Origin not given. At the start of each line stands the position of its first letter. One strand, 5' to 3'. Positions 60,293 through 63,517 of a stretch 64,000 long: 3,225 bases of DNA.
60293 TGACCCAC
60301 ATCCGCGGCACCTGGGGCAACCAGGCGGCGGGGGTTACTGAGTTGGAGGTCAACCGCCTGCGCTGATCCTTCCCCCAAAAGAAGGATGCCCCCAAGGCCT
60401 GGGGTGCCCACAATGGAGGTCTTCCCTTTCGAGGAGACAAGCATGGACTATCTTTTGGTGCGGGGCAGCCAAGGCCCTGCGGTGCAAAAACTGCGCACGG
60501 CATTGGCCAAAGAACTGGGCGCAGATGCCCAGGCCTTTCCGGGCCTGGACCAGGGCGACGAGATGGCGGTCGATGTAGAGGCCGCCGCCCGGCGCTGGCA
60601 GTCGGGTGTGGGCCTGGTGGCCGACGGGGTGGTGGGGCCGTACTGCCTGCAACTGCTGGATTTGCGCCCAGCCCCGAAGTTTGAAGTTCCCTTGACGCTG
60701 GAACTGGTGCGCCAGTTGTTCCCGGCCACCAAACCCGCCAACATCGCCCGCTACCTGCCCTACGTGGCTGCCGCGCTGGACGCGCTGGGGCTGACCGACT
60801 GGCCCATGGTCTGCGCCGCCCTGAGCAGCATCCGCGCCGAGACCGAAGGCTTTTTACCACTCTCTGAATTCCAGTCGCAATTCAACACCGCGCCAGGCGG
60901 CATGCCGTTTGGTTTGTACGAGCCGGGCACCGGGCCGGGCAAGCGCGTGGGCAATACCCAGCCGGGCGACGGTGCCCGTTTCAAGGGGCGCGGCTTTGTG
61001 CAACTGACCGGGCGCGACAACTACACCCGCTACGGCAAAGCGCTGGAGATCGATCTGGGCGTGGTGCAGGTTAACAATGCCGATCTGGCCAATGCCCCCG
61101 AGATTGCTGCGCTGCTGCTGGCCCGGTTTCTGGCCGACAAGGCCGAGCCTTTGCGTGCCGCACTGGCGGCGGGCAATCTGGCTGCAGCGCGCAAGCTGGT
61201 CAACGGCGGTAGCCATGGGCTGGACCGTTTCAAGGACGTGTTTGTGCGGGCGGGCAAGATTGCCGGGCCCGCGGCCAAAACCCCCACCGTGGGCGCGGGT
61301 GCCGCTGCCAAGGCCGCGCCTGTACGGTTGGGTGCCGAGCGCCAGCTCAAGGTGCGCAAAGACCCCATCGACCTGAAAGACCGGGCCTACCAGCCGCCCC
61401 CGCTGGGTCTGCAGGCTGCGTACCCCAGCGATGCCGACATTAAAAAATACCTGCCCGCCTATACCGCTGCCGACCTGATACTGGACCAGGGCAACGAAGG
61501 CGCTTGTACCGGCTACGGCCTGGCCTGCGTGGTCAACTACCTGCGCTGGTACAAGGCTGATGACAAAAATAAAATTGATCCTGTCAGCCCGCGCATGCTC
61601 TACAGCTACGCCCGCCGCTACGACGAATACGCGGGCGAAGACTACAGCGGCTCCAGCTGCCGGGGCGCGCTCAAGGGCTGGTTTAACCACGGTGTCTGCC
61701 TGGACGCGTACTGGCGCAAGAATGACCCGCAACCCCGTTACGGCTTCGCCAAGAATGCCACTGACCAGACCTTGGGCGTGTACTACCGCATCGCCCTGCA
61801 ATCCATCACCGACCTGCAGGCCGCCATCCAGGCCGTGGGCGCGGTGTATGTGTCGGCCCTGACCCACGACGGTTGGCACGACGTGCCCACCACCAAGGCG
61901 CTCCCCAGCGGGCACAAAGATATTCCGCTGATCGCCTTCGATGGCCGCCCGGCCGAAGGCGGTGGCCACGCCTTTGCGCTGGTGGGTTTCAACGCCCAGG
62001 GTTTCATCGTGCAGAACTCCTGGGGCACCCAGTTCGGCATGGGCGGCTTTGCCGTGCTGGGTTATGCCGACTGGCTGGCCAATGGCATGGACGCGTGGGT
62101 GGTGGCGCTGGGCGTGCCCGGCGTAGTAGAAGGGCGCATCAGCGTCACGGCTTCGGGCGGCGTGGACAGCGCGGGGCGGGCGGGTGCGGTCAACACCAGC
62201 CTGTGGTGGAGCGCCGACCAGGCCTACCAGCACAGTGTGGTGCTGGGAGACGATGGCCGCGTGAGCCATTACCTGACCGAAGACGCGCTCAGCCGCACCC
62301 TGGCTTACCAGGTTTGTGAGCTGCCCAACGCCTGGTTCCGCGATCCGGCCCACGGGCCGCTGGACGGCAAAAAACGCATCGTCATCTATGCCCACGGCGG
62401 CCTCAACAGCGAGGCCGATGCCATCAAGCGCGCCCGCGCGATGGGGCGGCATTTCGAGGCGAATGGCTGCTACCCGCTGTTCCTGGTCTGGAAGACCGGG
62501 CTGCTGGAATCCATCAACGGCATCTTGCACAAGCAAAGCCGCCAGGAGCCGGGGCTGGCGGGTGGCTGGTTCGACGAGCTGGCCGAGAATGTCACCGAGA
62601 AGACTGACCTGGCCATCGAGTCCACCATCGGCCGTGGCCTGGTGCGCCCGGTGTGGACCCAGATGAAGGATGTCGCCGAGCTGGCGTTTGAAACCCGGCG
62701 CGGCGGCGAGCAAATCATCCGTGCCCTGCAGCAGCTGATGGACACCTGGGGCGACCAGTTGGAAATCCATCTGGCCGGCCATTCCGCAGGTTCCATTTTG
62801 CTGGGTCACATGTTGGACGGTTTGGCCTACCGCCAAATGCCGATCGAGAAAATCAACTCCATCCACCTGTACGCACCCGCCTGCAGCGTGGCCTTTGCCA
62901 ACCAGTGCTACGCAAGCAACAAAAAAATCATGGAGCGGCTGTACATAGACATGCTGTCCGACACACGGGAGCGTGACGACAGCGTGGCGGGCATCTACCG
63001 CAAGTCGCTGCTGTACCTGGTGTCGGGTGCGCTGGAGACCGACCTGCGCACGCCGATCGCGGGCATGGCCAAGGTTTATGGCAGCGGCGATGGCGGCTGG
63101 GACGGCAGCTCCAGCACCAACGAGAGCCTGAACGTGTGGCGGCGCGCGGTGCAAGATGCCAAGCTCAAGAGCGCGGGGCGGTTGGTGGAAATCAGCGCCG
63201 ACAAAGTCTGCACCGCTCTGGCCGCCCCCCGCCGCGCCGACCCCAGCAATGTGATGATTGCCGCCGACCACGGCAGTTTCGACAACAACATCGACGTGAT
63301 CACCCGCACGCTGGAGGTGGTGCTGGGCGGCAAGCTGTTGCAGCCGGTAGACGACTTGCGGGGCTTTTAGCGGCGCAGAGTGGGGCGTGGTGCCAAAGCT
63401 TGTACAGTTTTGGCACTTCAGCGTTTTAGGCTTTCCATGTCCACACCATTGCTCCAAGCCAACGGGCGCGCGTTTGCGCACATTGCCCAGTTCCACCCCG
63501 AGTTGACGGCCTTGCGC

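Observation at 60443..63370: One polypeptide without a signal peptide carries a PG anchor plus glycan-, peptide- and ester-cleaving modules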

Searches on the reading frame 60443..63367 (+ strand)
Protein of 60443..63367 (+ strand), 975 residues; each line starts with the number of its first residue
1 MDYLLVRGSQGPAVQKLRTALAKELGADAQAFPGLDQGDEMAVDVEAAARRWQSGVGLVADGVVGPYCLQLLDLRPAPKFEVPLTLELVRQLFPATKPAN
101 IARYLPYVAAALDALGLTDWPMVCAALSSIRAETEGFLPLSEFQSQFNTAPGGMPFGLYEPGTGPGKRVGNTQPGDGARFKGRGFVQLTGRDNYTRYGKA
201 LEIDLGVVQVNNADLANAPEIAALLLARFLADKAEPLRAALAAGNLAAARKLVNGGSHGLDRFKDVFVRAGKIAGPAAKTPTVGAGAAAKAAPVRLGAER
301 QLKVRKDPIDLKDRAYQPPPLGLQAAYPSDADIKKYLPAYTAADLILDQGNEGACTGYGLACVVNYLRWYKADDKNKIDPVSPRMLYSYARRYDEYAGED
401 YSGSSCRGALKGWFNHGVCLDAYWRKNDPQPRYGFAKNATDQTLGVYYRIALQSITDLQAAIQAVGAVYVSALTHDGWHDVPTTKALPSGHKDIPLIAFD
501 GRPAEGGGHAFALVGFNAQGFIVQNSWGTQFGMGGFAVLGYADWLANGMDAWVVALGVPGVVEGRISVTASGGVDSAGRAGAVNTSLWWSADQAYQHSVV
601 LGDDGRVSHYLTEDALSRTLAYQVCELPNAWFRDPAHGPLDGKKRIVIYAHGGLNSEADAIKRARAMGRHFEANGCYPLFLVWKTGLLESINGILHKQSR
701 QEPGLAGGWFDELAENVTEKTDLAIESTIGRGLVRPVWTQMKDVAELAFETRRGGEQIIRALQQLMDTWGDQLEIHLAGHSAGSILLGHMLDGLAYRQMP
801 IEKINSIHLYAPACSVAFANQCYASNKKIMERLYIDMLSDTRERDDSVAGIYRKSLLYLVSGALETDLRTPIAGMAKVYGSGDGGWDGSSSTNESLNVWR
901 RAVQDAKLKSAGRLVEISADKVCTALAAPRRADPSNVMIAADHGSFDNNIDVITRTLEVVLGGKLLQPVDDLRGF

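Call 3: search_protein_families(library=pfam, proteins=[window:60443-63367:+], max_evalue=1)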
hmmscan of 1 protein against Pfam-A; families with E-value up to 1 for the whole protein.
window:60443-63367:+ (975 aa): 4 families
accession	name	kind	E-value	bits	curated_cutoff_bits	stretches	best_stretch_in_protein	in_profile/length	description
PF00112.29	Peptidase_C1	-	0.012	16.1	20.7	1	506-538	165-201/220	Papain family cysteine protease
PF05990.18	DUF900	-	0.014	15.3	20.5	1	763-823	85-146/232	Alpha/beta hydrolase of unknown function (DUF900)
PF01471.23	PG_binding_1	-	0.051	14.2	23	1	11-72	2-57/57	Putative peptidoglycan binding domain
PF00182.24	Glyco_hydro_19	-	0.059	13.6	25.5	1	176-221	103-144/232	Chitinase class I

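Call 4: search_protein_families(library=ncbifam, proteins=[window:60443-63367:+], max_evalue=1)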
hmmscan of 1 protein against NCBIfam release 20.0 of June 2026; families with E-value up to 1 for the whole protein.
window:60443-63367:+ (975 aa): 0 families

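Call 5: search_solved_structures(query=window:60443-63367:+, max_evalue=1, show_alignments=3)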
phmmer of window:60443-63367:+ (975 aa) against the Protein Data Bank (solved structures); distinct sequences matched with E-value up to 1: 20.
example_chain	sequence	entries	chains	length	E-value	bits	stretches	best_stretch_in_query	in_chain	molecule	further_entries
4ok7_A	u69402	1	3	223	1.6e-11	46.7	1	166-273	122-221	Endolysin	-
7r6s_A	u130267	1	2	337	1e-08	37.4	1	151-225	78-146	Putative bacteriophage protein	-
3ois_A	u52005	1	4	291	3.1e-08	35.8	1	307-554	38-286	Cysteine protease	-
9ms6_A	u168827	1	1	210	8.7e-07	31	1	170-270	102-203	PWe1 endolysin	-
9ms7_A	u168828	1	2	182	1.3e-06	30.4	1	169-272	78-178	PWe2 endolysin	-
8xcl_A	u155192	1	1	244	1.4e-05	27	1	153-265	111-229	EF-hand domain-containing protein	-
9hnv_A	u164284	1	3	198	1.5e-05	26.9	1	168-199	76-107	N-acetylmuramoyl-L-alanine amidase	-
9eoi_A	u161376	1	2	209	0.00032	22.5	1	170-260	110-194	Putative lytic enzyme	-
8p8e_AAA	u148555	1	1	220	0.00043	22.1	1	168-256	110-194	Glycoside hydrolase family protein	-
5f4b_A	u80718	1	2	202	0.023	16.3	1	148-191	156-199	NAD(P)H dehydrogenase (quinone)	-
5f51_A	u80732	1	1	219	0.027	16.1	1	148-191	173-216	NAD(P)H dehydrogenase (quinone)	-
1lbu_A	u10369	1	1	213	0.037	15.7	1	5-69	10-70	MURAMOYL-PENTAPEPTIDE CARBOXYPEPTIDASE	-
9hqw_A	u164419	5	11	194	0.099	14.3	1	169-200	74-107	Endolysin A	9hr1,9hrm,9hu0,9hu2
9hnu_B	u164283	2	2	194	0.1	14.2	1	169-200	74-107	Endolysin A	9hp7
3ioq_A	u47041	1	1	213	0.39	12.3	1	507-537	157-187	CMS1MS2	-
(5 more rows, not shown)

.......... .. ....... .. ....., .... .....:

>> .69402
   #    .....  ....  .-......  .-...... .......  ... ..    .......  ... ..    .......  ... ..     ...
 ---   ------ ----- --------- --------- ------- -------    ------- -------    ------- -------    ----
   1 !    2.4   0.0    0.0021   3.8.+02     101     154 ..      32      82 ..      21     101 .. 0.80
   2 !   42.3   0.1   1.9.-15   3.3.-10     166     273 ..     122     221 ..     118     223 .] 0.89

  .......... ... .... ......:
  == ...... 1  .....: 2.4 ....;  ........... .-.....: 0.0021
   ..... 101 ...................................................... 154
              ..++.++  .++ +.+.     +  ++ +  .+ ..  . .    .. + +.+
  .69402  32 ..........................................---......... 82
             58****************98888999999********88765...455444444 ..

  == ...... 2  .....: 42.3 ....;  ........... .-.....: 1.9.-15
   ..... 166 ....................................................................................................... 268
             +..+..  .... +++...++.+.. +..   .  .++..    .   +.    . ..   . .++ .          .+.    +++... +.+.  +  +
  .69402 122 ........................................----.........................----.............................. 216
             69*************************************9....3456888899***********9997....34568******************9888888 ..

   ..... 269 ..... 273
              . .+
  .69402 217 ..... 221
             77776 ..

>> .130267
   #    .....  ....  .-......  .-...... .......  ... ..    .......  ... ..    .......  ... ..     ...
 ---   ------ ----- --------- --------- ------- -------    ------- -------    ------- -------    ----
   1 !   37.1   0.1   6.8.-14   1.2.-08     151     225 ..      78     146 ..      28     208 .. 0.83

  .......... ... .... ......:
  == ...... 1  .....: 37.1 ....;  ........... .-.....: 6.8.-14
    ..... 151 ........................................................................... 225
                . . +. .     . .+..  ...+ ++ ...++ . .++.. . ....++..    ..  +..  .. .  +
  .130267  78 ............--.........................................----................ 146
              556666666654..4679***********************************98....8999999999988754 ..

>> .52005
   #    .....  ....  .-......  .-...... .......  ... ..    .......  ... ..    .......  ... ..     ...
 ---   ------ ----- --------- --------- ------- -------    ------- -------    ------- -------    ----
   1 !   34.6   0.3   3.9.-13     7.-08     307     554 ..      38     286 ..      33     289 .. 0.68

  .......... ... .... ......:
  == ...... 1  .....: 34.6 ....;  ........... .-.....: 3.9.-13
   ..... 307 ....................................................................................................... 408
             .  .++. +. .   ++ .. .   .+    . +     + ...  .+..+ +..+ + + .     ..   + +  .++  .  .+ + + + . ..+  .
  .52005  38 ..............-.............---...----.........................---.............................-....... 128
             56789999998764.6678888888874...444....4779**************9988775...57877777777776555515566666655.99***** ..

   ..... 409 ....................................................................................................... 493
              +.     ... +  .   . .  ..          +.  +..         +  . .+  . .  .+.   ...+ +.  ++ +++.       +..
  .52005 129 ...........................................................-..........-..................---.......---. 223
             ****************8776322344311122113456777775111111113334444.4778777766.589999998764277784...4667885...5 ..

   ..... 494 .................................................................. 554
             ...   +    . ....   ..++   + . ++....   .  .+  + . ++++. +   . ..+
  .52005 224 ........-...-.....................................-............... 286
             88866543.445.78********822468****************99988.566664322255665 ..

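Call 6: find_homologous_proteins(query=window:60443-63367:+, max_evalue=0.001)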
Query window:60443-63367:+ (975 aa): 1532 proteins with E <= 0.001 among 8000 candidates; the best 120 are listed.
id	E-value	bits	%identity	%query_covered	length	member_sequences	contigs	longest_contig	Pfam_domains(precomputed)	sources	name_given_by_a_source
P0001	0.0e+0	2240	100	100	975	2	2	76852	-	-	-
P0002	0.0e+0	2013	90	100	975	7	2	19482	-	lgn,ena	-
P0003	0.0e+0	2011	90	100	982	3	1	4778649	-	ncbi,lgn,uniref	ncbi:peptidase C1 [Rhodoferax sp. WC2427]|uniref:peptidase C1 n=1 Tax=Rhodoferax sp. WC2427 TaxID=32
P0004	0.0e+0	2000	89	100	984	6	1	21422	-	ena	-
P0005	0.0e+0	1998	89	100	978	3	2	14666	-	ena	-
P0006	0.0e+0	1960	88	100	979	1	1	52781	-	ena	-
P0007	0.0e+0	1808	81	100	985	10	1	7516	-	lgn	-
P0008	0.0e+0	1754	80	100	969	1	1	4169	-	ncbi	-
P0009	0.0e+0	1687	76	100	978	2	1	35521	-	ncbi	-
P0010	0.0e+0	1455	68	100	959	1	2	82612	-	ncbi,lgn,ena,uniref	ncbi:peptidase C1 [Rhodoferax sp.]|uniref:peptidase C1 n=1 Tax=Rhodoferax sp. TaxID=50421 RepID=UPI0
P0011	0.0e+0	1436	68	100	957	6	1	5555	-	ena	-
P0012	0.0e+0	1416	67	100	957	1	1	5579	PF00182.25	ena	-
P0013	0.0e+0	1401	67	100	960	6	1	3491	PF00112.30,PF00182.25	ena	-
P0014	0.0e+0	1332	64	100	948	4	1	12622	PF00112.30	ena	-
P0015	0.0e+0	1325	62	100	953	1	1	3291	PF00112.30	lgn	-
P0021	0.0e+0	1302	61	100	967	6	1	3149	PF01471.24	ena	-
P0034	0.0e+0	1287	61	100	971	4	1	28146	PF00112.30,PF01471.24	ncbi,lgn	-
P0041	0.0e+0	1283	61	100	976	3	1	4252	PF01471.24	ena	-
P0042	0.0e+0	1282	62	100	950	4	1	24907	PF00112.30,PF00182.25,PF01471.24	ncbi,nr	ncbi:MAG: peptidoglycan-binding protein [Rhodoferax sp.]|nr:peptidoglycan-binding protein [Rhodofera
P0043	0.0e+0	1281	61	100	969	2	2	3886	PF00112.30,PF01471.24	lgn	-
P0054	0.0e+0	1271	60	100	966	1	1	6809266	PF00112.30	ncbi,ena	-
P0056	0.0e+0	1269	60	100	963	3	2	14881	PF01471.24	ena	-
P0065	0.0e+0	1259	61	100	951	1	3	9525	PF00182.25,PF01471.24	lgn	-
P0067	0.0e+0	1257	61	100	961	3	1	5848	PF01471.24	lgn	-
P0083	0.0e+0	1238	59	100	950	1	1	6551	PF00112.30,PF01471.24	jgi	jgi:Papain family cysteine protease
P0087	0.0e+0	1233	59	100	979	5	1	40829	PF01471.24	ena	-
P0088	0.0e+0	1231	59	100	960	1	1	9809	PF01471.24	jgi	jgi:hypothetical protein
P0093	0.0e+0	1228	61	100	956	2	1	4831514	PF00112.30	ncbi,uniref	ncbi:C1 family peptidase [Dokdonella sp. MW10]|uniref:C1 family peptidase n=1 Tax=Dokdonella sp. MW1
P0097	0.0e+0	1224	58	100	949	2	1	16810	PF00112.30,PF00182.25,PF01471.24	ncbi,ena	-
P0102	0.0e+0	1222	58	100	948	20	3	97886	PF00112.30,PF01471.24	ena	-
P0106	0.0e+0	1219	59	100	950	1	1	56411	PF01471.24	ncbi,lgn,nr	ncbi:MAG: peptidase C1 [Rubrivivax sp.]|nr:MAG: peptidase C1 [Rubrivivax sp.]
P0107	0.0e+0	1218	59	100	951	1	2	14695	PF00112.30,PF01471.24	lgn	-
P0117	0.0e+0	1210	59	100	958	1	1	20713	PF00112.30,PF01471.24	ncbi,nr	ncbi:MAG: peptidase C1 [Rubrivivax sp.]|nr:MAG: peptidase C1 [Rubrivivax sp.]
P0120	0.0e+0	1207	57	100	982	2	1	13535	PF01471.24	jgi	-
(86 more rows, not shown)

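Call 7: search_protein_families(library=padloc, proteins=[window:60443-63367:+], max_evalue=1)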
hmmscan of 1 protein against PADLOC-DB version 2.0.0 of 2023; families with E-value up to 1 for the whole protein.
window:60443-63367:+ (975 aa): 0 families

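Call 8: search_protein_families(library=phrogs, proteins=[window:60443-63367:+], max_evalue=0.1)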
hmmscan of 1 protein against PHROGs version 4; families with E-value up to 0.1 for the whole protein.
window:60443-63367:+ (975 aa): 13 families
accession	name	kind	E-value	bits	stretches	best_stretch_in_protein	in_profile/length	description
phrog_181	-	lysis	1.7e-28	101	1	81-282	329-538/769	endolysin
phrog_9506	-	lysis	1.1e-16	62.5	1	91-257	9-173/330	endolysin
phrog_26317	-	unknown function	1.9e-14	54.6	1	166-265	15-108/119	-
phrog_16701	-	other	4.8e-10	40.2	1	343-544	37-216/234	peptidase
phrog_34417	-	unknown function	3.6e-08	34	1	168-197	79-108/326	-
phrog_1519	-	lysis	1.8e-07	31.7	1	95-269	210-375/502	endolysin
phrog_14712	-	moron, auxiliary metabolic gene and host takeover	5.6e-07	30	1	168-270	79-183/322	chitinase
phrog_3201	-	tail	5.5e-06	25.2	1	166-291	2100-2224/2408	tail fiber protein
phrog_317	-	lysis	0.00044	20.5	1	100-262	208-347/492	endolysin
phrog_29753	-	unknown function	0.0008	19.6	1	178-227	275-320/374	-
phrog_6707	-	lysis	0.0066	16.3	1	19-75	189-245/311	endolysin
phrog_1224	-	head and packaging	0.011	16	1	6-73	5-65/438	endolysin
phrog_1493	-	lysis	0.019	15.1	1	7-66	243-299/394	endolysin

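Call 9: find_encoding_contigs(protein=P0003, flank=10000, max_places=2)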
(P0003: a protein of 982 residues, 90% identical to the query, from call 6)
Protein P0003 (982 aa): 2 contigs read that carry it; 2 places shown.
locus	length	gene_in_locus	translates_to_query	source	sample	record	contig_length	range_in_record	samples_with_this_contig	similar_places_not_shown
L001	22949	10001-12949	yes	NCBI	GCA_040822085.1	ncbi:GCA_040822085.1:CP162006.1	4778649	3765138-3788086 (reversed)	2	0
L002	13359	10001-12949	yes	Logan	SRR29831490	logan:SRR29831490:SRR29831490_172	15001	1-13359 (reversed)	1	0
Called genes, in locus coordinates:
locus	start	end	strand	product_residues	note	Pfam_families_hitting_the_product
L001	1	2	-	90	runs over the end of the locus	-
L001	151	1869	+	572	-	PF07167:PhaC_N, PF00561:Abhydrolase_1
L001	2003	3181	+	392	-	PF00108:Thiolase_N, PF02803:Thiolase_C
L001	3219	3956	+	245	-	PF00106:adh_short, PF08659:KR, PF13561:adh_short_C2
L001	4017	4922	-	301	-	PF00126:HTH_1, PF03466:LysR_substrate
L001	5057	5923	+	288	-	PF02678:Pirin, PF05726:Pirin_C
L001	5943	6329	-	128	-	-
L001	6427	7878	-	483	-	PF00392:GntR, PF00155:Aminotran_1_2, PF12897:Asp_aminotransf (weak)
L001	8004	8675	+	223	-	PF00034:Cytochrom_C (faint), PF13442:Cytochrome_CBB3 (faint)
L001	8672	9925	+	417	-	PF00034:Cytochrom_C (weak), PF13442:Cytochrome_CBB3, PF00034:Cytochrom_C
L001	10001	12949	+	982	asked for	-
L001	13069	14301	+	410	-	PF01546:Peptidase_M20, PF07687:M20_dimer (weak)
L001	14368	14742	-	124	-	-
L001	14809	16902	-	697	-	PF00512:HisKA (weak), PF02518:HATPase_c, PF00072:Response_reg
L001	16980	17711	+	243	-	PF00072:Response_reg, PF00486:Trans_reg_C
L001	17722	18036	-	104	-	PF04972:BON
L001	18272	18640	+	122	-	PF01050:MannoseP_isomer, PF07883:Cupin_2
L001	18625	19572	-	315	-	PF01073:3Beta_HSD (weak), PF01370:Epimerase, PF04321:RmlD_sub_bind, PF16363:GDP_Man_Dehyd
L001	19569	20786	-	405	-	PF00155:Aminotran_1_2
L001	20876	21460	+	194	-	PF13560:HTH_31, PF01381:HTH_3, PF12844:HTH_19 (weak), PF07883:Cupin_2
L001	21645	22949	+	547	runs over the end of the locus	PF12792:CSS-motif, PF00563:EAL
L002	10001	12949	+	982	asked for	-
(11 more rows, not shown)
